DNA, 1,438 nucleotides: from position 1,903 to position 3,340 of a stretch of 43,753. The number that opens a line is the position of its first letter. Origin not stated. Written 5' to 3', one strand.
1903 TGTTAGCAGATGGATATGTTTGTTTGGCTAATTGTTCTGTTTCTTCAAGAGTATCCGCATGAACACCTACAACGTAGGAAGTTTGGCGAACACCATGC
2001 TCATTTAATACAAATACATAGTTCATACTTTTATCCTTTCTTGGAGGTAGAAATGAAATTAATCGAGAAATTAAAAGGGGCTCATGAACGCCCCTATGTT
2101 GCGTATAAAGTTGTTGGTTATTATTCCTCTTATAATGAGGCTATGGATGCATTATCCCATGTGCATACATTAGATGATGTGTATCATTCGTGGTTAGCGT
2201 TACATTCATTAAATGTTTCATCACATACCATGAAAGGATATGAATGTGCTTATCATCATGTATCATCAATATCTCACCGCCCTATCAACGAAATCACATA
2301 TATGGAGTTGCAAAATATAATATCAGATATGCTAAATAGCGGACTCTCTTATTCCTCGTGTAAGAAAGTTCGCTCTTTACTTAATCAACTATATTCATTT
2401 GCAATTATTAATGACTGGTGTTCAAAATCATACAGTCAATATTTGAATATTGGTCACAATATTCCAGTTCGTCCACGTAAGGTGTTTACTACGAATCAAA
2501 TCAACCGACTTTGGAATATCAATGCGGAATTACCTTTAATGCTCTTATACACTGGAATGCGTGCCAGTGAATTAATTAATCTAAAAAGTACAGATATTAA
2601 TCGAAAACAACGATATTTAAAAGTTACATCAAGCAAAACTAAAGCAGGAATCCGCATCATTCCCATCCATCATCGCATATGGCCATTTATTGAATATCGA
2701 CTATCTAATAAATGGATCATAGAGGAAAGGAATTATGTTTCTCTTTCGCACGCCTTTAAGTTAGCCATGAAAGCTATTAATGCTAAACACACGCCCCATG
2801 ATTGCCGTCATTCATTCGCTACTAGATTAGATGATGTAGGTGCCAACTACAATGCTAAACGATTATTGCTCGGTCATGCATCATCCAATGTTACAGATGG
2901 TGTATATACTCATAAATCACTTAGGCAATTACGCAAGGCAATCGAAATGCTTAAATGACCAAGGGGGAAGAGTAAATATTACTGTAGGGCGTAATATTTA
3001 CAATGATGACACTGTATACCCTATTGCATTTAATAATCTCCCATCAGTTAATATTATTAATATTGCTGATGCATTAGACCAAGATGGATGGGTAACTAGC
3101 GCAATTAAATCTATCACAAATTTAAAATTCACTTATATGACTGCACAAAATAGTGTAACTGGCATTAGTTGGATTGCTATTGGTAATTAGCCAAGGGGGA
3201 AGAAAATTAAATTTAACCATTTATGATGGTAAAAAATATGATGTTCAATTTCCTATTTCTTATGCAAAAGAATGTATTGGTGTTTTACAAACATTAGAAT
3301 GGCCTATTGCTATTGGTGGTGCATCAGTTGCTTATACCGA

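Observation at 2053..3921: Tyrosine-recombinase shufflon predicted to swap four alternative C-terminal tips onto the tail fibre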

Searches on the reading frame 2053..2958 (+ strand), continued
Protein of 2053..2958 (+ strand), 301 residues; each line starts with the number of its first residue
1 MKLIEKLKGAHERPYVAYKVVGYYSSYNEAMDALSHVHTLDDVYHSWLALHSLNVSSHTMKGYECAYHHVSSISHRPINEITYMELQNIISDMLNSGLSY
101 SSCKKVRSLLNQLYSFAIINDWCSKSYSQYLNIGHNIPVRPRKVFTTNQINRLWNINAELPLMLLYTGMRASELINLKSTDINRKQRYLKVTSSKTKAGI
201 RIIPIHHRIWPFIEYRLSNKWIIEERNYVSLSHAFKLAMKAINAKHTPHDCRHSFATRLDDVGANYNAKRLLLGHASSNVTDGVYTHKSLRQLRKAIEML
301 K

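Call 42: find_homologous_proteins(query=window:2053-2958:+, max_evalue=1e-10)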
Query window:2053-2958:+ (301 aa): 1011 proteins with E <= 1e-10 among 1431 candidates; the best 120 are listed.
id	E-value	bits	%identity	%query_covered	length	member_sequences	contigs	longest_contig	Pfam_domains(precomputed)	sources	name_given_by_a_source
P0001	1.7e-187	640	94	100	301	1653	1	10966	PF14659.13,PF00589.28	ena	-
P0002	2.2e-182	623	92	100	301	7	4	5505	PF00589.28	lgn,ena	-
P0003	2.7e-179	613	91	100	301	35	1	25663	PF00589.28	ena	-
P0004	2.1e-173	594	89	100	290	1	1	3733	PF00589.28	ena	-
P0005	5.1e-159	546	84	100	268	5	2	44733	PF14659.13,PF00589.28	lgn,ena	-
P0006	3.8e-153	527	97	80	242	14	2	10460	PF00589.28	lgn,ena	-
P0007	3.3e-132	458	94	72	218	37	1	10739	PF00589.28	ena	-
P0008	3.3e-125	435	65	100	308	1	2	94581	PF14659.13,PF22022.3,PF13102.13,PF00589.28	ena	-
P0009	7.2e-125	434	64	100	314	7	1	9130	PF14659.13,PF00589.28,PF02899.24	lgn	-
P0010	9.1e-125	434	92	70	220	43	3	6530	PF00589.28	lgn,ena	-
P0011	3.6e-124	432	64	100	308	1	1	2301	PF14659.13,PF22022.3,PF00589.28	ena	-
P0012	1.2e-123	430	64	100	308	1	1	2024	PF14659.13,PF22022.3,PF00589.28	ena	-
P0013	1.3e-123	430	64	100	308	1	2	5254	PF14659.13,PF22022.3,PF00589.28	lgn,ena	-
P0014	2.0e-123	430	63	100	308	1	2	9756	PF14659.13,PF22022.3,PF00589.28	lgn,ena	-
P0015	2.2e-123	429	64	100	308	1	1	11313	PF14659.13,PF00589.28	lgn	-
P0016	2.3e-123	429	63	100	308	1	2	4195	PF14659.13,PF22022.3,PF00589.28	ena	-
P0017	2.5e-123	429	63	100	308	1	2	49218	PF14659.13,PF22022.3,PF00589.28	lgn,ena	-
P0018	2.5e-123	429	64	100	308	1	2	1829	PF14659.13,PF22022.3,PF00589.28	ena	-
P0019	2.8e-123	429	65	100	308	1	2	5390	PF14659.13,PF00589.28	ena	-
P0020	3.0e-123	429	63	100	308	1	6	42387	PF14659.13,PF22022.3,PF00589.28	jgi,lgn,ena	jgi:hypothetical protein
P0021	3.0e-123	429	63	100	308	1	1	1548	PF14659.13,PF22022.3,PF00589.28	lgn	-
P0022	3.1e-123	429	65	100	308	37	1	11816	PF14659.13,PF22022.3,PF13102.13,PF00589.28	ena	-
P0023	7.5e-123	428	64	100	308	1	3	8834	PF14659.13,PF22022.3,PF00589.28,PF22823.3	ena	-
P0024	7.7e-123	428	63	100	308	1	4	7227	PF14659.13,PF00589.28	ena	-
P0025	1.0e-122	427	63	100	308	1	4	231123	PF14659.13,PF22022.3,PF00589.28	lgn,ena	-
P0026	1.0e-122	427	64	100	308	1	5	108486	PF14659.13,PF22022.3,PF13102.13,PF00589.28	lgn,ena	-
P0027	1.1e-122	427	64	100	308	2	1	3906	PF14659.13,PF00589.28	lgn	-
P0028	1.4e-122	427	63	100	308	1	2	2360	PF14659.13,PF00589.28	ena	-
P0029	1.4e-122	427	64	100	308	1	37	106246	PF14659.13,PF22022.3,PF13102.13,PF00589.28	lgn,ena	-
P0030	1.6e-122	427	64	100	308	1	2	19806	PF14659.13,PF22022.3,PF13102.13,PF00589.28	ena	-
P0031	1.7e-122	426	64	100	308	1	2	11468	PF14659.13,PF00589.28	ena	-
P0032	1.8e-122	426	64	100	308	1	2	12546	PF14659.13,PF22022.3,PF13102.13,PF00589.28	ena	-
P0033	1.9e-122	426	64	100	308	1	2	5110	PF14659.13,PF22022.3,PF00589.28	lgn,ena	-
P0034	2.3e-122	426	63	100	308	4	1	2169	PF14659.13,PF13102.13,PF00589.28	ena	-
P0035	2.3e-122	426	64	100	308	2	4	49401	PF14659.13,PF22022.3,PF13102.13,PF00589.28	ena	-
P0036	2.6e-122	426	63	100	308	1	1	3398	PF14659.13,PF22022.3,PF00589.28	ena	-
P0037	2.9e-122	426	65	100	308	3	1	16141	PF14659.13,PF00589.28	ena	-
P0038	3.0e-122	426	64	100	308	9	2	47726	PF14659.13,PF22022.3,PF00589.28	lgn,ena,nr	nr:MAG TPA: Integrase [Caudoviricetes sp.]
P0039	3.2e-122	426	64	100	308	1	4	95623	PF14659.13,PF13102.13,PF00589.28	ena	-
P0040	3.7e-122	425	64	100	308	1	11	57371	PF13102.13,PF00589.28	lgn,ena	-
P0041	3.9e-122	425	64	100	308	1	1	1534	PF14659.13,PF13102.13,PF00589.28,PF22823.3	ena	-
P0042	3.9e-122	425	63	100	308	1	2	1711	PF14659.13,PF22022.3,PF13102.13,PF00589.28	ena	-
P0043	4.1e-122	425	64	100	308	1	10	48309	PF14659.13,PF22022.3,PF13102.13,PF00589.28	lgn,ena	-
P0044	4.9e-122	425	63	100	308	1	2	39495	PF14659.13,PF13102.13,PF00589.28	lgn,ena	-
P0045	5.9e-122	425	63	100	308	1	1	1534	PF14659.13,PF22022.3,PF00589.28,PF22823.3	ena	-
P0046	6.8e-122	424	64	100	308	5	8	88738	PF14659.13,PF13102.13,PF00589.28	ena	-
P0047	6.8e-122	424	63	100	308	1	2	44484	PF14659.13,PF00589.28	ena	-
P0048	7.4e-122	424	63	100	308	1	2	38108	PF14659.13,PF00589.28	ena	-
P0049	8.4e-122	424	64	100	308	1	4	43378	PF14659.13,PF00589.28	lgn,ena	-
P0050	8.7e-122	424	64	100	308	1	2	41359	PF14659.13,PF00589.28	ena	-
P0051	1.1e-121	424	63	100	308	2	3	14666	PF14659.13,PF22022.3,PF13102.13,PF00589.28,PF22823.3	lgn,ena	-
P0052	1.1e-121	424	63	100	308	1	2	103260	PF14659.13,PF22022.3,PF13102.13,PF00589.28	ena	-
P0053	1.1e-121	424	64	100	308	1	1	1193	PF14659.13,PF00589.28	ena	-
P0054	1.1e-121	424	64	100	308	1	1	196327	PF14659.13,PF22022.3,PF13102.13,PF00589.28,PF02899.24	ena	-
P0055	1.1e-121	424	63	100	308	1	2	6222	PF14659.13,PF22022.3,PF13102.13,PF00589.28,PF22823.3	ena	-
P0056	1.1e-121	424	64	100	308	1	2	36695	PF14659.13,PF22022.3,PF13102.13,PF00589.28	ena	-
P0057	1.1e-121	424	63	100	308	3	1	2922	PF14659.13,PF22022.3,PF00589.28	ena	-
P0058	1.1e-121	424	64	100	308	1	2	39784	PF14659.13,PF22022.3,PF13102.13,PF00589.28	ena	-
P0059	1.2e-121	424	63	100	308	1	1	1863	PF14659.13,PF22022.3,PF00589.28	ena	-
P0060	1.4e-121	423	64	100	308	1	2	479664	PF14659.13,PF00589.28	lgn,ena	-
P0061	1.4e-121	423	64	100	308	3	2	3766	PF14659.13,PF22022.3,PF13102.13,PF00589.28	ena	-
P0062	1.5e-121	423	63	100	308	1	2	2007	PF14659.13,PF22022.3,PF13102.13,PF00589.28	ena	-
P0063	1.7e-121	423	62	100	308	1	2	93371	PF14659.13,PF22022.3,PF00589.28,PF22823.3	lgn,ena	-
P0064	1.7e-121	423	64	100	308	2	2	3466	PF14659.13,PF22022.3,PF00589.28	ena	-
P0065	1.9e-121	423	62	100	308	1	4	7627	PF14659.13,PF22022.3,PF13102.13,PF00589.28,PF02899.24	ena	-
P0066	2.2e-121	423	63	100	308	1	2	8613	PF14659.13,PF22022.3,PF13102.13,PF00589.28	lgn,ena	-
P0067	2.3e-121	423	64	100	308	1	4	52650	PF14659.13,PF22022.3,PF13102.13,PF00589.28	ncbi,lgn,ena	-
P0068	2.5e-121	423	63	100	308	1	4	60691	PF14659.13,PF13102.13,PF00589.28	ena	-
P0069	2.9e-121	422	64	100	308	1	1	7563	PF14659.13,PF22022.3,PF00589.28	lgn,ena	-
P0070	3.0e-121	422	63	100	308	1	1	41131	PF14659.13,PF22022.3,PF13102.13,PF00589.28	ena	-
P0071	3.1e-121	422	64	100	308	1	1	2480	PF14659.13,PF22022.3,PF13102.13,PF00589.28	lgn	-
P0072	3.2e-121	422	63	100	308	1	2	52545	PF14659.13,PF00589.28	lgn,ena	-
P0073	3.5e-121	422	64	100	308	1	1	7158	PF14659.13,PF00589.28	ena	-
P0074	3.8e-121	422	63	100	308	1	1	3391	PF14659.13,PF22022.3,PF13102.13,PF00589.28,PF22823.3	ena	-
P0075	4.4e-121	422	63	100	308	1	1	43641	PF14659.13,PF00589.28,PF22823.3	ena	-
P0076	4.5e-121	422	63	100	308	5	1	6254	PF14659.13,PF00589.28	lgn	-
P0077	4.5e-121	422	63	100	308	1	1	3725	PF00589.28,PF22823.3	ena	-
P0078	4.6e-121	422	63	100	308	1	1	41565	PF14659.13,PF22022.3,PF13102.13,PF00589.28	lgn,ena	-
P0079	4.9e-121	422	63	100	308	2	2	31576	PF14659.13,PF22022.3,PF13102.13,PF00589.28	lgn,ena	-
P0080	5.9e-121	421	61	100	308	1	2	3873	PF14659.13,PF22022.3,PF13102.13,PF00589.28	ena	-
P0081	6.1e-121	421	64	100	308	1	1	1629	PF14659.13,PF00589.28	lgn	-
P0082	6.2e-121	421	64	100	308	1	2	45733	PF14659.13,PF13102.13,PF00589.28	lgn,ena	-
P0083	6.7e-121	421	64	100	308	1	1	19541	PF00589.28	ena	-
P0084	6.8e-121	421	63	100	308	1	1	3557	PF14659.13,PF00589.28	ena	-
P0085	7.1e-121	421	63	100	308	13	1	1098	PF14659.13,PF22022.3,PF13102.13,PF00589.28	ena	-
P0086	7.3e-121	421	61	100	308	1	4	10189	PF22022.3,PF13102.13,PF00589.28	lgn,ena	-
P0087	7.6e-121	421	63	100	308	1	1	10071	PF14659.13,PF00589.28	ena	-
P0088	8.4e-121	421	63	100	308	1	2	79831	PF14659.13,PF00589.28,PF22823.3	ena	-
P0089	8.8e-121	421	63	100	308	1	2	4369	PF14659.13,PF00589.28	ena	-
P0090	8.9e-121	421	63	100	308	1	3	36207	PF14659.13,PF00589.28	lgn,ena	-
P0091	8.9e-121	421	63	100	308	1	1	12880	PF22022.3,PF00589.28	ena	-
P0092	9.0e-121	421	63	100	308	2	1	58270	PF14659.13,PF22022.3,PF13102.13,PF00589.28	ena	-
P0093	9.4e-121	421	63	100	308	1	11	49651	PF14659.13,PF22022.3,PF13102.13,PF00589.28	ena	-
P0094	9.5e-121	421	61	100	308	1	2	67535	PF22022.3,PF13102.13,PF00589.28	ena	-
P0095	9.5e-121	421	62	100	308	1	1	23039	PF14659.13,PF22022.3,PF13102.13,PF00589.28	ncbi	-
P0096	1.1e-120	421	63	100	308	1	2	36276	PF14659.13,PF00589.28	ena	-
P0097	1.2e-120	420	63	100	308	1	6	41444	PF14659.13,PF00589.28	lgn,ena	-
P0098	1.3e-120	420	63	100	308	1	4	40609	PF14659.13,PF22022.3,PF13102.13,PF00589.28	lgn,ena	-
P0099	1.6e-120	420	64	100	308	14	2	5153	PF14659.13,PF00589.28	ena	-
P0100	1.7e-120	420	62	100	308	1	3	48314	PF14659.13,PF00589.28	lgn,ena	-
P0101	1.7e-120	420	62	100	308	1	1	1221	PF14659.13,PF22022.3,PF13102.13,PF00589.28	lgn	-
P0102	1.8e-120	420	63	100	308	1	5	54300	PF14659.13,PF22022.3,PF13102.13,PF00589.28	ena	-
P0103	1.8e-120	420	62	100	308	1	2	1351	PF14659.13,PF22022.3,PF13102.13,PF00589.28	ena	-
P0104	1.8e-120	420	64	100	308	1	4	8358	PF14659.13,PF22022.3,PF00589.28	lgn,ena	-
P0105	2.1e-120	420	63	100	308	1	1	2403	PF14659.13,PF13102.13,PF00589.28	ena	-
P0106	2.1e-120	420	62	100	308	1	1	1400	PF14659.13,PF22022.3,PF13102.13,PF00589.28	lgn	-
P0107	2.2e-120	419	63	100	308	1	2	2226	PF14659.13,PF22022.3,PF13102.13,PF00589.28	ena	-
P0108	2.3e-120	419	62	100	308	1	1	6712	PF14659.13,PF00589.28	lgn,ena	-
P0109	2.5e-120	419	63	100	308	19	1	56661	PF14659.13,PF00589.28,PF22823.3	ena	-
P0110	2.5e-120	419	62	100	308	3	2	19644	PF14659.13,PF22022.3,PF13102.13,PF00589.28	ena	-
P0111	2.8e-120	419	62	100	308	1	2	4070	PF14659.13,PF00589.28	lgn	-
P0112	2.8e-120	419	62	100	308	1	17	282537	PF14659.13,PF22022.3,PF13102.13,PF00589.28,PF22823.3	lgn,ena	-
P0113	2.9e-120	419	64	100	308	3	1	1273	PF00589.28,PF22823.3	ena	-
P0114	3.1e-120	419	62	100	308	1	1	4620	PF14659.13,PF22022.3,PF13102.13,PF00589.28,PF22823.3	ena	-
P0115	3.1e-120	419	62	100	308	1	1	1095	PF14659.13,PF00589.28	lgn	-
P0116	3.3e-120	419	62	100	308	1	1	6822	PF14659.13,PF00589.28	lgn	-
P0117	3.3e-120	419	62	100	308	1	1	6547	PF22022.3,PF13102.13,PF00589.28,PF22823.3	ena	-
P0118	3.3e-120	419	62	100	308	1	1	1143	PF14659.13,PF00589.28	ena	-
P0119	3.5e-120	419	63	100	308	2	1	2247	PF14659.13,PF13102.13,PF00589.28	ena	-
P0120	3.5e-120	419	63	100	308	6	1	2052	PF14659.13,PF22022.3,PF13102.13,PF00589.28,PF22823.3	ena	-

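Call 46: search_solved_structures(query=window:2053-2958:+, max_evalue=0.001, show_alignments=1)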
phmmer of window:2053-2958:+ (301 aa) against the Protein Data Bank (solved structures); distinct sequences matched with E-value up to 0.001: 11.
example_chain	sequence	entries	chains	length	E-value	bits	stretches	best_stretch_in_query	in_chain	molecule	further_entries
1a0p_A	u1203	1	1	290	1.6e-11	47.4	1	54-295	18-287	SITE-SPECIFIC RECOMBINASE XERD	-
4a8e_A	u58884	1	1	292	4.5e-10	42.7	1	144-299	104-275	PROBABLE TYROSINE RECOMBINASE XERC-LIKE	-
6emy_A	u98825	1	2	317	1.9e-09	40.6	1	240-299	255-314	Int protein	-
6en0_A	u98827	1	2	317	2e-09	40.6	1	240-299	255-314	Int protein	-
5dcf_A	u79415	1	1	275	3.4e-09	39.8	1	163-295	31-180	Tyrosine recombinase XerD,DNA translocase FtsK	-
6emz_A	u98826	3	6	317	5.1e-09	39.2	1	240-299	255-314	Int protein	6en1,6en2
5hxy_A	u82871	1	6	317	3.8e-08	36.4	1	162-295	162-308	Tyrosine recombinase XerA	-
9i5v_14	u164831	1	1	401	4.2e-07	32.9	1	161-295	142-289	Ribosome-associated translation inhibitor RaiA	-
2a3v_A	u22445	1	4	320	1.2e-05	28.2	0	241-288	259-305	site-specific recombinase IntI4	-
5dor_A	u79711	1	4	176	0.00035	23.3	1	156-298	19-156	Integrase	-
5vfz_A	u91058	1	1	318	0.00086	22.1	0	160-282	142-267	Gp33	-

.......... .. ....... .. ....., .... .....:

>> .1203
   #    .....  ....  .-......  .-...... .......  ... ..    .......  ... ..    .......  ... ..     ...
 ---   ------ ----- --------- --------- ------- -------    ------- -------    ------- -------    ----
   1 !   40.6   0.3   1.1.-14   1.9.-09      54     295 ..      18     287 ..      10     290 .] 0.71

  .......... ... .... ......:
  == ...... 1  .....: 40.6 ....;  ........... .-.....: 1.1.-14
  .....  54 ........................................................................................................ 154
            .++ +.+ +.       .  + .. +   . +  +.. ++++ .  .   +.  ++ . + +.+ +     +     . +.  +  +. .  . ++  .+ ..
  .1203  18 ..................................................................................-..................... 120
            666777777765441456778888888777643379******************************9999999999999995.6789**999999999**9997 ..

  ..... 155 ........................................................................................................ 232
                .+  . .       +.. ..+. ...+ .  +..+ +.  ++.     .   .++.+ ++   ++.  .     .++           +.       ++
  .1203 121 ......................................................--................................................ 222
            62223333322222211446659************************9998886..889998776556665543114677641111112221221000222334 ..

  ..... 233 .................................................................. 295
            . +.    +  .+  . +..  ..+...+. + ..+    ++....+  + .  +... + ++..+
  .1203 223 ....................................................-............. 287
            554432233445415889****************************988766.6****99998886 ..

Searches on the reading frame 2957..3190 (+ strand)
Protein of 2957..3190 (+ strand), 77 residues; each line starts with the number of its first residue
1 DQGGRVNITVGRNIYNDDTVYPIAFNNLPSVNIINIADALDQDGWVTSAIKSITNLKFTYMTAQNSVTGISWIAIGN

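Call 4: search_protein_families(library=pfam, proteins=[window:2957-3190:+], max_evalue=0.01)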
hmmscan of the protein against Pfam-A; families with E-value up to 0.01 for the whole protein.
window:2957-3190:+ (77 aa): 1 family
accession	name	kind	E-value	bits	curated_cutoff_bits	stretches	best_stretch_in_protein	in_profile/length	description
PF21882.2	Gp53-like_C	-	8.2e-05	23.5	24.9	1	13-77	17-84/84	Putative tail fiber protein gp53-like, C-terminal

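Call 25: search_protein_families(library=phrogs, proteins=[window:2957-3190:+], max_evalue=0.01)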
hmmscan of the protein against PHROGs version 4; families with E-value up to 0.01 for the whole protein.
window:2957-3190:+ (77 aa): 1 family
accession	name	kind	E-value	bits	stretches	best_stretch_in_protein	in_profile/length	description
phrog_1396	-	tail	0.0025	18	1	4-76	266-340/504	tail fiber protein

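Call 48: search_solved_structures(query=A2, max_evalue=1, show_alignments=2)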
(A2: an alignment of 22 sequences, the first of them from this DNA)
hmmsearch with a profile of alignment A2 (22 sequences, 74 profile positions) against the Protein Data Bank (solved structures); distinct sequences matched with E-value up to 1: 5.
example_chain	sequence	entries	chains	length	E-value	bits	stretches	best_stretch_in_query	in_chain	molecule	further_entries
6cxb_A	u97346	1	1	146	9.8e-06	29.4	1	13-74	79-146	R1-type pyocin tail fiber protein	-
6cl5_A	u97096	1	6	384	4.3e-05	27.3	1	13-74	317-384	Tail fiber protein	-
25ve_A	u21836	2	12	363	0.023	18.5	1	13-73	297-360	F2-pyocin side fiber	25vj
4mtm_A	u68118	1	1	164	0.062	17.2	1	9-74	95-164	Putative tail fiber protein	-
5lq5_A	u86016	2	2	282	0.95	13.4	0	21-59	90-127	Putative phosphonate binding protein for ABC transporter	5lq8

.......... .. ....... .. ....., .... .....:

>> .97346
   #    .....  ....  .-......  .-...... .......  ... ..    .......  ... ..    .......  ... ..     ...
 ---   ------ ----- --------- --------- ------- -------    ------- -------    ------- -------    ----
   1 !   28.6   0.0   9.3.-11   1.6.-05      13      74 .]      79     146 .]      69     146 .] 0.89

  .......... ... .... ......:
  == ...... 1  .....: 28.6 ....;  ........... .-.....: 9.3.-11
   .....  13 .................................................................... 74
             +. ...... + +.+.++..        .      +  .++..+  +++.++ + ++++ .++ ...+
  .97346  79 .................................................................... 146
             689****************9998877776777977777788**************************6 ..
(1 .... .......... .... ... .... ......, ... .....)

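Call 49: search_protein_families(library=pfam, alignment_id=A2, max_evalue=0.01)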
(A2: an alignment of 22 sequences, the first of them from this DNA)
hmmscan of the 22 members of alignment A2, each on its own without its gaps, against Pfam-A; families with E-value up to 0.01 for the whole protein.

A. member 1, seq(76 aa): 1 family
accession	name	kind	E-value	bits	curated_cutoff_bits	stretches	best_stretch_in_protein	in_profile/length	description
PF21882.2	Gp53-like_C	-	8e-05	23.5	24.9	1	12-76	17-84/84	Putative tail fiber protein gp53-like, C-terminal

B. families by the number of members that match (of 22 scanned): 2 families
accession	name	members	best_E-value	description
PF21882.2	Gp53-like_C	20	3.4e-08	Putative tail fiber protein gp53-like, C-terminal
PF09458.16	H_lectin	3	0.00047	H-type lectin domain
